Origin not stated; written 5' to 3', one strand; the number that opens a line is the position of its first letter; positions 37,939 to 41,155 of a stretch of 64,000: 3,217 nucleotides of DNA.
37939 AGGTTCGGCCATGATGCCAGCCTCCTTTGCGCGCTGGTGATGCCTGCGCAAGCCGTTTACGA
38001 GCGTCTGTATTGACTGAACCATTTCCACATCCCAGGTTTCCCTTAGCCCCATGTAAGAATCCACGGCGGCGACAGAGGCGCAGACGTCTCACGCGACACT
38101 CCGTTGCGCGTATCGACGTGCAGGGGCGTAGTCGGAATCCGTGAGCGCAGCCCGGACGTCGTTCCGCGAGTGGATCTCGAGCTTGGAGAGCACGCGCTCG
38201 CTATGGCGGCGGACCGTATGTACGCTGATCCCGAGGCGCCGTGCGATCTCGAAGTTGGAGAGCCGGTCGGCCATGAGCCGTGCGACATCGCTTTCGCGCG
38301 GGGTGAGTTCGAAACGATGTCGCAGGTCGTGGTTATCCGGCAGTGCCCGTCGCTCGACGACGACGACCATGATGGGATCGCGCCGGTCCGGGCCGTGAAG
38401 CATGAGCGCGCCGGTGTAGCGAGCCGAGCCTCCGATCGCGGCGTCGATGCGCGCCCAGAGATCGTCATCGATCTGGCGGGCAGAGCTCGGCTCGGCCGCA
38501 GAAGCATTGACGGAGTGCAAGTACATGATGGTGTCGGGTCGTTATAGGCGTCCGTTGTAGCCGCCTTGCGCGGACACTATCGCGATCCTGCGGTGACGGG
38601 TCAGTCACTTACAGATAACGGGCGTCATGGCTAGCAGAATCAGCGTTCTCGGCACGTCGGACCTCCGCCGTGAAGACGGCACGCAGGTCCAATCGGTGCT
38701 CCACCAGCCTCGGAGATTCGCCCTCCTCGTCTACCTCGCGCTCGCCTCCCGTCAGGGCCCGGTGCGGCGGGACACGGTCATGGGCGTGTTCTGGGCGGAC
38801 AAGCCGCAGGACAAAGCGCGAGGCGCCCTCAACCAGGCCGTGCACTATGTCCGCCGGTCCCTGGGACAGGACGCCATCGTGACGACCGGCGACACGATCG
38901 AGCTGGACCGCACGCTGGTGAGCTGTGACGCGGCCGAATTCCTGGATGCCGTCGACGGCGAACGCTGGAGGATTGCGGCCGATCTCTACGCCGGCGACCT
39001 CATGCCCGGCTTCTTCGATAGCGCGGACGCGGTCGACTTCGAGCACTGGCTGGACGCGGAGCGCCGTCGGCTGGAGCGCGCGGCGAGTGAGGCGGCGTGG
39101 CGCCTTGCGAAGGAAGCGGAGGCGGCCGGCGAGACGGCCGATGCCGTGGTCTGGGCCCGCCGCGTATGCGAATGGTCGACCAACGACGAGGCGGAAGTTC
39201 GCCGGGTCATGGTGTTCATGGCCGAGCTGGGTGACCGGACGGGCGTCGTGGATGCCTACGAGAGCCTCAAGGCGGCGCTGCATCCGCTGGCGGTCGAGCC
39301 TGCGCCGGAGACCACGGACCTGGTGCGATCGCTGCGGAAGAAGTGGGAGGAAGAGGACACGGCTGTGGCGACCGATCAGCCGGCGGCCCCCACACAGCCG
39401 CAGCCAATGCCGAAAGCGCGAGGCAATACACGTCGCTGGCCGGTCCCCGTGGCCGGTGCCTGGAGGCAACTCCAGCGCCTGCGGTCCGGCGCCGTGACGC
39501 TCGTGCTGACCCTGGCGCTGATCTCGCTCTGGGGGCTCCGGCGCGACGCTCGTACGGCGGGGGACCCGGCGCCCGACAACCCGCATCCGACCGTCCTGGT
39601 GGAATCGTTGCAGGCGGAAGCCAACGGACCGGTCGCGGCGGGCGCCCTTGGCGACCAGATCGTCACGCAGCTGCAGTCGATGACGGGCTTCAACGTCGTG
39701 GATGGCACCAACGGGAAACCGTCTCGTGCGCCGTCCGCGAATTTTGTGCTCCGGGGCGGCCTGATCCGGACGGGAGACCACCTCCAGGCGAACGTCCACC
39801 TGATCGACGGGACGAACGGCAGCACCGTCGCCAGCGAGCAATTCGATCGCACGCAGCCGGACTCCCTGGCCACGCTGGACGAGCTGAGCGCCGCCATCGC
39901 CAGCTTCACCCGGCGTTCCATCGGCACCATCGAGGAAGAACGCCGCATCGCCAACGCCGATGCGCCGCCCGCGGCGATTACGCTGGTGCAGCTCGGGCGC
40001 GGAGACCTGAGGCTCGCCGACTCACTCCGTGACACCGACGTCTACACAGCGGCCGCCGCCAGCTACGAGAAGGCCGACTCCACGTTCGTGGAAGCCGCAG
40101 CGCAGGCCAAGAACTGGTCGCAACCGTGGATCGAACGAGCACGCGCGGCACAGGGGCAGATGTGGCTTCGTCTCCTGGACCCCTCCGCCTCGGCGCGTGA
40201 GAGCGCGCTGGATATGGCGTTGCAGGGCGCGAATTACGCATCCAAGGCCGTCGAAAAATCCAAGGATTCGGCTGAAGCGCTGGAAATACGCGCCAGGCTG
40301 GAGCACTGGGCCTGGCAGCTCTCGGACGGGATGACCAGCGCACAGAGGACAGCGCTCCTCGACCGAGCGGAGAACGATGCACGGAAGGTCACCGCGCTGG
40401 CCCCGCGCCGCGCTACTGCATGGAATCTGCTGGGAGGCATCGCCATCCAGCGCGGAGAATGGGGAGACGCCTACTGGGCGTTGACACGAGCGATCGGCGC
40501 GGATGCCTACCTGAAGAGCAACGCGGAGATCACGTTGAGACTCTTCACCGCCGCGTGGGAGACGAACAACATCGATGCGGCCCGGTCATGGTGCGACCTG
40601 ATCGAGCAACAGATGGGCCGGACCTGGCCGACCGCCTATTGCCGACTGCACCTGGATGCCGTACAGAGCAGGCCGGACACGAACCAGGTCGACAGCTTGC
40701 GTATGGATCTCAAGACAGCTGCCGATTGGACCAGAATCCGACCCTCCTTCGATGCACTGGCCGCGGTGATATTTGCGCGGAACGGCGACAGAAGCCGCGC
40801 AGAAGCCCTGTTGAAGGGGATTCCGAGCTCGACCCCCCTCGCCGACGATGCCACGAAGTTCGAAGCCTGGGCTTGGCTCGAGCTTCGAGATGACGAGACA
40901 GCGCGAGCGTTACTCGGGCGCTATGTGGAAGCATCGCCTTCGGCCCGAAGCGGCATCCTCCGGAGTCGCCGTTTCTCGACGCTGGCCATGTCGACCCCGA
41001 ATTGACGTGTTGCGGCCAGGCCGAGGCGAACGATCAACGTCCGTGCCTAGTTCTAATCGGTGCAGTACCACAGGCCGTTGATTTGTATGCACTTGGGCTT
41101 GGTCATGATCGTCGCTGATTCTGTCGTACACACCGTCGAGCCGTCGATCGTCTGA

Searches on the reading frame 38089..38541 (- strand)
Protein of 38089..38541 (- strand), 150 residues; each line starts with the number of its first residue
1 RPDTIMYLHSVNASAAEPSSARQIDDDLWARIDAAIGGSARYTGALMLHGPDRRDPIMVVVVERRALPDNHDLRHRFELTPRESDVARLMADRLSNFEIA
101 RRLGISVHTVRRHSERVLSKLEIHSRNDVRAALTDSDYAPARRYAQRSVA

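Call 10: search_protein_families(library=pfam, proteins=[window:38089-38541:-], max_evalue=0.001)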
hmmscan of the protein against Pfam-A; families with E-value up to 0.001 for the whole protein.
window:38089-38541:- (150 aa): 5 families
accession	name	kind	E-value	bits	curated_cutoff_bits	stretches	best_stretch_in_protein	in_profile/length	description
PF00196.25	GerE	-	8.8e-14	51.3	23.5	1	79-128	3-52/57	Bacterial regulatory proteins, luxR family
PF08281.18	Sigma70_r4_2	-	0.00015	21.7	25.7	1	79-121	11-54/54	Sigma-70, region 4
PF04545.22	Sigma70_r4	-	0.00023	21.1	24.1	1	79-121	5-48/50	Sigma-70, region 4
PF13412.12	HTH_24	-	0.00033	20.6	21.9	1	93-116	17-40/48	Winged helix-turn-helix DNA-binding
PF13384.12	HTH_23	-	0.00034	20.8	24.6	1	86-116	10-40/50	Homeodomain-like domain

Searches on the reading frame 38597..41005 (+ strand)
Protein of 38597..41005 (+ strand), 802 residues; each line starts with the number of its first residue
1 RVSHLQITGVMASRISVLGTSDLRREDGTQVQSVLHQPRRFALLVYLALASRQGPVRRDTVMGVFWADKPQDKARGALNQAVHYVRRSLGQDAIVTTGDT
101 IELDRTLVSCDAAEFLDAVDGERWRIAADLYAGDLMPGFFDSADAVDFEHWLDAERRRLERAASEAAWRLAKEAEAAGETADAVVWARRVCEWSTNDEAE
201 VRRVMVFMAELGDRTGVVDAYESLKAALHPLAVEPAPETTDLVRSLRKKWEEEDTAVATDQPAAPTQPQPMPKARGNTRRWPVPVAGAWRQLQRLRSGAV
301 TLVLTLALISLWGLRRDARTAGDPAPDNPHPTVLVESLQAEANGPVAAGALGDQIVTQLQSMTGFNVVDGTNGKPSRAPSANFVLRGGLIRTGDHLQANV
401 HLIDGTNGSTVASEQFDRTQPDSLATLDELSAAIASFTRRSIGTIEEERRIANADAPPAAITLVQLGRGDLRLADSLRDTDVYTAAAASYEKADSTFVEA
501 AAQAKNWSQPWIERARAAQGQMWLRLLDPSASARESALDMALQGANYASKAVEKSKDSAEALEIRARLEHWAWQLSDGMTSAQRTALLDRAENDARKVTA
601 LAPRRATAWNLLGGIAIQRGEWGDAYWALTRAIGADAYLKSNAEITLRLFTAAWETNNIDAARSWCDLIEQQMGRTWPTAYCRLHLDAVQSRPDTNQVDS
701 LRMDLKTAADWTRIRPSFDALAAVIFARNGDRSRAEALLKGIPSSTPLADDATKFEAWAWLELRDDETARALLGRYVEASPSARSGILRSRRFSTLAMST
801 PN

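Call 11: search_protein_families(library=pfam, proteins=[window:38597-41005:+], max_evalue=0.001)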
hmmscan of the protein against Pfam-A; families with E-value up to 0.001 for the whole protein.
window:38597-41005:+ (802 aa): 1 family
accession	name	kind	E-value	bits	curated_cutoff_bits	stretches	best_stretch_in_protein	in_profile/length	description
PF03704.23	BTAD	-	4.9e-06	27.4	22.1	1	124-247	29-146/146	Bacterial transcriptional activator domain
